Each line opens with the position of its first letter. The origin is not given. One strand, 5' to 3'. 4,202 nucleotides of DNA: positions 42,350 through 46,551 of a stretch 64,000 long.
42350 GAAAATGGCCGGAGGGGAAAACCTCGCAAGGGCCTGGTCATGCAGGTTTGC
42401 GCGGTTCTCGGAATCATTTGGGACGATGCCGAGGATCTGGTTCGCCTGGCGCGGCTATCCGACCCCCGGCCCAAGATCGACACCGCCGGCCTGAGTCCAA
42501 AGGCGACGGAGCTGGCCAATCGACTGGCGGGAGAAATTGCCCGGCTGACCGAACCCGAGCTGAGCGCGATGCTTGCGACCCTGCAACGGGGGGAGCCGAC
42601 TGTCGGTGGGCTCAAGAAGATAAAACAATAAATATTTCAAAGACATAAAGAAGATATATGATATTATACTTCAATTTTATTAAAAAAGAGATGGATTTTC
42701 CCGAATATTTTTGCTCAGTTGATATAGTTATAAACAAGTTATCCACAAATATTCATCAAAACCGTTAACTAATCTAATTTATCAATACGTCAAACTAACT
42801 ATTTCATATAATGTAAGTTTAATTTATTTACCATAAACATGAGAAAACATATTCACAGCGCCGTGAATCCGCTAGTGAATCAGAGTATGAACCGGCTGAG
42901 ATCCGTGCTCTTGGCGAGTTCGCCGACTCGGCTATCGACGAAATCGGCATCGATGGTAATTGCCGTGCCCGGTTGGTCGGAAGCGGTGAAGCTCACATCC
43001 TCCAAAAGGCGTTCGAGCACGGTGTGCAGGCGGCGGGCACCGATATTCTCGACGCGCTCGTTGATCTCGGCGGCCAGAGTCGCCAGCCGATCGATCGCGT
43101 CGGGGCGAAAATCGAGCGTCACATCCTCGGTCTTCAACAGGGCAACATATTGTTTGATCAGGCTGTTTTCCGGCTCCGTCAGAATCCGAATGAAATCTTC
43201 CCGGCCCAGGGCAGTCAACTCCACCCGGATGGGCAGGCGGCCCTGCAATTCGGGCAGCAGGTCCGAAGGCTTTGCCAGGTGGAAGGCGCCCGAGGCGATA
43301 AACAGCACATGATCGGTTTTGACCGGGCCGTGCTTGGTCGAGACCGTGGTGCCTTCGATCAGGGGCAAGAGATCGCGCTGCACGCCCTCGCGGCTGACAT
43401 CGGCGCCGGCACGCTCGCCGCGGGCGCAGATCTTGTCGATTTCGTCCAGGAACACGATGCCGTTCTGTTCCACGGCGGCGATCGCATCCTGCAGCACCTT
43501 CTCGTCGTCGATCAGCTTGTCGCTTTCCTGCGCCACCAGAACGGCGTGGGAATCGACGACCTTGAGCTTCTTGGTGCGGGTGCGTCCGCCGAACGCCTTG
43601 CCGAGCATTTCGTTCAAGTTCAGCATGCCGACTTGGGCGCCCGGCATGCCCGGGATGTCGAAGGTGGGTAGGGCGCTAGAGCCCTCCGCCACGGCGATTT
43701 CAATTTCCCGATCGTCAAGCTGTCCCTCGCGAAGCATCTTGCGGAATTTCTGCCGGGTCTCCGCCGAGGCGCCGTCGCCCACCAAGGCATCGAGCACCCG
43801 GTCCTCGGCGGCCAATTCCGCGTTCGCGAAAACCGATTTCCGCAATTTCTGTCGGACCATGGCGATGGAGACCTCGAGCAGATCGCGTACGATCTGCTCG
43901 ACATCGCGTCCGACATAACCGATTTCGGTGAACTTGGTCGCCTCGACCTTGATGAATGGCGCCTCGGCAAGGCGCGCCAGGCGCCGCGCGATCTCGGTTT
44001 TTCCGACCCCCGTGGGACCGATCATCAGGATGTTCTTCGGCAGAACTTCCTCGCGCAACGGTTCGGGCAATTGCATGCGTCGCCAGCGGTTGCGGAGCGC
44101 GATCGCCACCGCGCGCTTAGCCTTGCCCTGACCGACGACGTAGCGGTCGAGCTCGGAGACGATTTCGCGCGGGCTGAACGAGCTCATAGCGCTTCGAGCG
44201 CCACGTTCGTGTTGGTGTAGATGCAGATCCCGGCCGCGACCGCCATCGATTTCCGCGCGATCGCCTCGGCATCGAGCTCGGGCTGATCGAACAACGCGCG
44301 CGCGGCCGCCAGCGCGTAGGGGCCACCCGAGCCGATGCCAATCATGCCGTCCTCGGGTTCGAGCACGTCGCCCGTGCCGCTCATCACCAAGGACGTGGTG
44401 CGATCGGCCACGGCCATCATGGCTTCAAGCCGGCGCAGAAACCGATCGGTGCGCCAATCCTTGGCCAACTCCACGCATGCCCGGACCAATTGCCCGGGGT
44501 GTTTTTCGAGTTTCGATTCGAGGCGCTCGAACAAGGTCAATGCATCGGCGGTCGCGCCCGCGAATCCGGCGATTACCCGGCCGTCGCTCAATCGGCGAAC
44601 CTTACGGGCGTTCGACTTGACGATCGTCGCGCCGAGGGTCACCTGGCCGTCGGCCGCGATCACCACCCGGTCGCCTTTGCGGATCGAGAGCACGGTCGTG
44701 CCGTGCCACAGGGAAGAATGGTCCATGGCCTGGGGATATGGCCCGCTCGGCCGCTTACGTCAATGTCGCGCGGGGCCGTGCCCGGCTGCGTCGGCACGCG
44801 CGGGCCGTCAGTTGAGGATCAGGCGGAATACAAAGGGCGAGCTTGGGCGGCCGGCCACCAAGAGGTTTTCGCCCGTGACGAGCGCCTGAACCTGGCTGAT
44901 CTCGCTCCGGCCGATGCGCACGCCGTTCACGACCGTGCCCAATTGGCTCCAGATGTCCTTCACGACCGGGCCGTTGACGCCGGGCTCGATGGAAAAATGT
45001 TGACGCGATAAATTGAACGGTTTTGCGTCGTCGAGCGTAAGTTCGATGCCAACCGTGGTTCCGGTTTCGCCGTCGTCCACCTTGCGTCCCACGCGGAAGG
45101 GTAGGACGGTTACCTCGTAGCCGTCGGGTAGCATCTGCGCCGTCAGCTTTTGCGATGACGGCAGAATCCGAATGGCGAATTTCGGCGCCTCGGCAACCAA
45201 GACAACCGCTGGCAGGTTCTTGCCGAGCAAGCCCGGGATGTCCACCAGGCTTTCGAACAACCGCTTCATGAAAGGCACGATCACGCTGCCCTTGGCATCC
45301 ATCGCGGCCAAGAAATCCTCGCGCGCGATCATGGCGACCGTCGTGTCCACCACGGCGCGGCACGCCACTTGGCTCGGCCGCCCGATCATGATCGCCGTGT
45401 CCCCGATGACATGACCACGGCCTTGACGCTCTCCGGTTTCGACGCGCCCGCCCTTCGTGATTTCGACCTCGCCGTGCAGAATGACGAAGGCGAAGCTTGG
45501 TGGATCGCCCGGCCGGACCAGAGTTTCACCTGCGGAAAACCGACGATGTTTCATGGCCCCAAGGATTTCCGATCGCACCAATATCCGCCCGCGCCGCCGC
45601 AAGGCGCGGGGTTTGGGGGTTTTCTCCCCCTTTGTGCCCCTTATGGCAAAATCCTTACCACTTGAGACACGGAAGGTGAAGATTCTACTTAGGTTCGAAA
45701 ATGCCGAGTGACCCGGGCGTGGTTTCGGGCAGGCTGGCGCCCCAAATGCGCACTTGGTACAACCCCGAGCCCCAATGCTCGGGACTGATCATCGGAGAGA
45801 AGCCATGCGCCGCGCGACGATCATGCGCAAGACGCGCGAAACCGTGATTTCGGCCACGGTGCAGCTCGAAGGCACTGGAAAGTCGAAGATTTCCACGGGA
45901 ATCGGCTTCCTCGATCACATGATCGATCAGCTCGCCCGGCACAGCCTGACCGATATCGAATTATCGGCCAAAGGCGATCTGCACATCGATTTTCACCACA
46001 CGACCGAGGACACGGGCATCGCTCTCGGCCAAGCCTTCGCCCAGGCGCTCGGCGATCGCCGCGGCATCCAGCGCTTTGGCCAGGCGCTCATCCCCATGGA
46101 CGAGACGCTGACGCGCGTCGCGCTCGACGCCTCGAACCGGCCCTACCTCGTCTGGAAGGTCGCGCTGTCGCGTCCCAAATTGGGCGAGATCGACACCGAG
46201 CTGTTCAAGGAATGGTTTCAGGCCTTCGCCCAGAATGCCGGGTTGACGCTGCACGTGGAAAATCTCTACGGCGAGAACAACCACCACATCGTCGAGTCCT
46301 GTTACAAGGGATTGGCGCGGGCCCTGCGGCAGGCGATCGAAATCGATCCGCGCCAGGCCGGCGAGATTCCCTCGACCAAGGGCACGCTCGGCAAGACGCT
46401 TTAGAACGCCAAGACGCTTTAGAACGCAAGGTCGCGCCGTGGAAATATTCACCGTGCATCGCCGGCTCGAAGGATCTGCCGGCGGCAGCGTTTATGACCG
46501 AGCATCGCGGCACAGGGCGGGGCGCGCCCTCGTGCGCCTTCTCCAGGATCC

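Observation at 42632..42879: About 250-bp island of ~22% GC with a perfect DnaA box in a ~67% GC chromosome, in the convergent gap between the XRE regulator and hslU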

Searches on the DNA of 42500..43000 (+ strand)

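Call 54: search_rna_families(source=window, start=42500, end=43000, threshold=evalue, max_evalue=10)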
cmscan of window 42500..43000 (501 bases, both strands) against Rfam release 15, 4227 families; matches with E-value up to 10: 5.
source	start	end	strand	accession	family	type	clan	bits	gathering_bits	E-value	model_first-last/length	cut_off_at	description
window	42697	42763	-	RF01642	ceN54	Gene; snRNA; snoRNA; CD-box;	-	17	60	0.54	1-68/68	no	Caenorhabditis snoRNA ceN54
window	42934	42997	-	RF01668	P10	Gene; sRNA;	-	16.9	37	0.19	1-72/72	no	Pseudomonas sRNA P10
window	42672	42768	-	RF00335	snoZ13_snr52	Gene; snRNA; snoRNA; CD-box;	-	16.8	47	3.4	1-101/101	no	Small nucleolar RNA Z13/snr52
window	42575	42619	-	RF01782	ASpks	Gene; antisense;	-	15.2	52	3.3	1-75/75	no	ASpks TB sRNA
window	42676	42760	-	RF02350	psRNA6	Gene; sRNA;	-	11.3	60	0.83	1-333/333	no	Nitrosomonas sRNA psRNA6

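Call 56: search_dna_similar(query=window:42600-42900:+, collection=plasmids, mode=distant, max_evalue=0.01, max_rows=10)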
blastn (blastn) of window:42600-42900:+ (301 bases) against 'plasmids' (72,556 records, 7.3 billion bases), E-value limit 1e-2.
No match.

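Call 57: search_dna_similar(query=window:42600-42900:+, collection=phages, mode=distant, max_evalue=0.01, max_rows=10)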
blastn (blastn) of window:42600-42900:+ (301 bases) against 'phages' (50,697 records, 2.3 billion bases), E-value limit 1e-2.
No match.
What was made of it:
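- Tried and rejected: blastn against plasmids and phages (calls 56, 57).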

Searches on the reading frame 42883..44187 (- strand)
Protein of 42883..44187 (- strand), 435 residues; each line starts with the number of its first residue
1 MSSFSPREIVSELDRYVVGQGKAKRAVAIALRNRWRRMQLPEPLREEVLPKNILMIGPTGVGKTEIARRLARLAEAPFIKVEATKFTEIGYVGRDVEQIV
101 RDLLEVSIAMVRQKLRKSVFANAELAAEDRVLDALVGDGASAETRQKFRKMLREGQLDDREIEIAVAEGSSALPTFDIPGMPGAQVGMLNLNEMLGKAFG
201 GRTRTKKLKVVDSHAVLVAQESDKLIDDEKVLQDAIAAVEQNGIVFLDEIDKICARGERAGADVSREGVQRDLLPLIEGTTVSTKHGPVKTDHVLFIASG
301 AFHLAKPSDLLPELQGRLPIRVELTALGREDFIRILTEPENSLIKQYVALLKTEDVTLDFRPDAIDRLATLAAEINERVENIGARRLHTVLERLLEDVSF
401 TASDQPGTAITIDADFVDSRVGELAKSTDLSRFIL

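Call 16: search_protein_families(library=pfam, proteins=[window:42883-44187:-])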
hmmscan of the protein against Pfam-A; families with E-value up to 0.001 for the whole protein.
window:42883-44187:- (435 aa): 7 families
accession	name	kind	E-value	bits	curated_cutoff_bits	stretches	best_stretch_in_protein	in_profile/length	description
PF07724.20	AAA_2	-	5.6e-34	118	27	2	186-321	14-166/166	AAA domain (Cdc48 subfamily)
PF00004.35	AAA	-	2.2e-16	60.9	21.2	2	226-324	40-129/131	ATPase family associated with various cellular activities (AAA)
PF07728.20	AAA_5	-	5.8e-07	30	22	1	52-88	1-38/139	AAA domain (dynein-related subfamily)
PF05496.18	RuvB_N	-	3.4e-06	27.4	27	1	18-145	10-126/159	Holliday junction DNA helicase RuvB P-loop domain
PF13191.12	AAA_16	-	4.1e-06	27.8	32.6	1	50-155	24-127/167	AAA ATPase domain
PF13401.12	AAA_22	-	7.2e-05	23.5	27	1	52-100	7-58/130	AAA domain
PF01078.27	Mg_chelatase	-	8.7e-05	22.4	20.3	0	52-86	24-57/207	Magnesium chelatase, subunit ChlI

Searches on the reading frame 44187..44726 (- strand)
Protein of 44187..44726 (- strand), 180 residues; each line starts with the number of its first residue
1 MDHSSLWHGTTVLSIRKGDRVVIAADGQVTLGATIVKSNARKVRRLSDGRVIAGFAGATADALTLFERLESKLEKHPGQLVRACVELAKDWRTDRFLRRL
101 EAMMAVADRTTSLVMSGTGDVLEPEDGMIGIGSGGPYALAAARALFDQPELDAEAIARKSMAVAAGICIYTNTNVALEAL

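Call 16: search_protein_families(library=pfam, proteins=[window:44187-44726:-])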
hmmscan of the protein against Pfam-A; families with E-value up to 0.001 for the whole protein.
window:44187-44726:- (180 aa): 1 family
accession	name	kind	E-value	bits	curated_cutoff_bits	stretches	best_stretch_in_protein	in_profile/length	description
PF00227.31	Proteasome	-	8.7e-24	84.6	22.4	1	8-177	3-186/189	Proteasome subunit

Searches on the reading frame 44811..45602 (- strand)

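Call 16: search_protein_families(library=pfam, proteins=[window:44811-45602:-])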
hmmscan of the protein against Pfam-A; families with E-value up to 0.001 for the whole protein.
window:44811-45602:- (264 aa): 2 families
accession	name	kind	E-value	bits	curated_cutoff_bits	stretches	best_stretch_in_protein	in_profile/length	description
PF00027.35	cNMP_binding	-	8.2e-15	55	27.5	1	20-102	2-87/89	Cyclic nucleotide-binding domain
PF00498.31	FHA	-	1.3e-05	25.9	20.7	1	190-234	13-54/67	FHA domain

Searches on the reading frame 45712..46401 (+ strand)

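Call 16: search_protein_families(library=pfam, proteins=[window:45712-46401:+])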
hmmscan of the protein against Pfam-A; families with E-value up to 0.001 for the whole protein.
window:45712-46401:+ (230 aa): 1 family
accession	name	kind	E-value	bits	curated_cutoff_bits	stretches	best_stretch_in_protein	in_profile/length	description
PF00475.24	IGPD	-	2.8e-66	222.5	27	1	62-205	1-144/144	Imidazoleglycerol-phosphate dehydratase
